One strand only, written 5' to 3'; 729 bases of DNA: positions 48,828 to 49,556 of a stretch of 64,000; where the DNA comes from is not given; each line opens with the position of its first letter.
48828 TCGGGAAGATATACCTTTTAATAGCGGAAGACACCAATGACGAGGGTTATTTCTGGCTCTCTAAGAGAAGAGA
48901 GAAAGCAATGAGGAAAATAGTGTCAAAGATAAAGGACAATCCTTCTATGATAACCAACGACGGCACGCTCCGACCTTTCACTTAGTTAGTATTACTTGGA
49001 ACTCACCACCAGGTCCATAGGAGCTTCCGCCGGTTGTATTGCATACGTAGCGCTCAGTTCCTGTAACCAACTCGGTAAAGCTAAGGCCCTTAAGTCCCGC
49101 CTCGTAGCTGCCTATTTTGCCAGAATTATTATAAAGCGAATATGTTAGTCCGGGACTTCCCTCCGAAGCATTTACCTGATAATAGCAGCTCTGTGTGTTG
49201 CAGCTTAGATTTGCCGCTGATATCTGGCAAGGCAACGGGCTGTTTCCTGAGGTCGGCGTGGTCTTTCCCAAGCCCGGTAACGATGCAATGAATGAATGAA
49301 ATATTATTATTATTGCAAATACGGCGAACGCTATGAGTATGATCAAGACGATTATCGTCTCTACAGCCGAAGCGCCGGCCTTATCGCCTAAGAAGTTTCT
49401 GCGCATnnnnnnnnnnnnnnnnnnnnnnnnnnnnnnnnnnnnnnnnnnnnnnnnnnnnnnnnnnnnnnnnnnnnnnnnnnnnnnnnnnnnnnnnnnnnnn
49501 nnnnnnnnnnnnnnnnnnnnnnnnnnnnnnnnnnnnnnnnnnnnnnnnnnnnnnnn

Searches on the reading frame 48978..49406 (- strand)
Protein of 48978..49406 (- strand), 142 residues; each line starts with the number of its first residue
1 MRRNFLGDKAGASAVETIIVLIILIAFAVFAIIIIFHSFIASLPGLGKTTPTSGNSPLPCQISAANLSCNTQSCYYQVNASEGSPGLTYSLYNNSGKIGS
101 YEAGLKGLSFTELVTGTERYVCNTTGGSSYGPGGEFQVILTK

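Call 3: search_protein_families(library=pfam, proteins=[window:48978-49406:-], max_evalue=1)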
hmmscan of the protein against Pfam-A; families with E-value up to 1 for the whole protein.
window:48978-49406:- (142 aa): 3 families
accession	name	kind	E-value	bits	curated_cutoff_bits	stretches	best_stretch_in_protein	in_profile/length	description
PF16982.10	Flp1_like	-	0.042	13.8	33.5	1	4-42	1-34/49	Putative Flagellin, Flp1-like, domain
PF20214.3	DUF6574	-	0.17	11.6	27.1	1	6-41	110-148/265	Family of unknown function (DUF6574)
PF07811.17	TadE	-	0.73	10.4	22.9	0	11-32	1-22/43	TadE-like protein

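Call 59: search_protein_families(library=ncbifam, proteins=[window:48978-49406:-], max_evalue=0.1)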
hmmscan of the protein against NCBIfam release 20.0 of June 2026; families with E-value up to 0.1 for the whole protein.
window:48978-49406:- (142 aa): 0 families
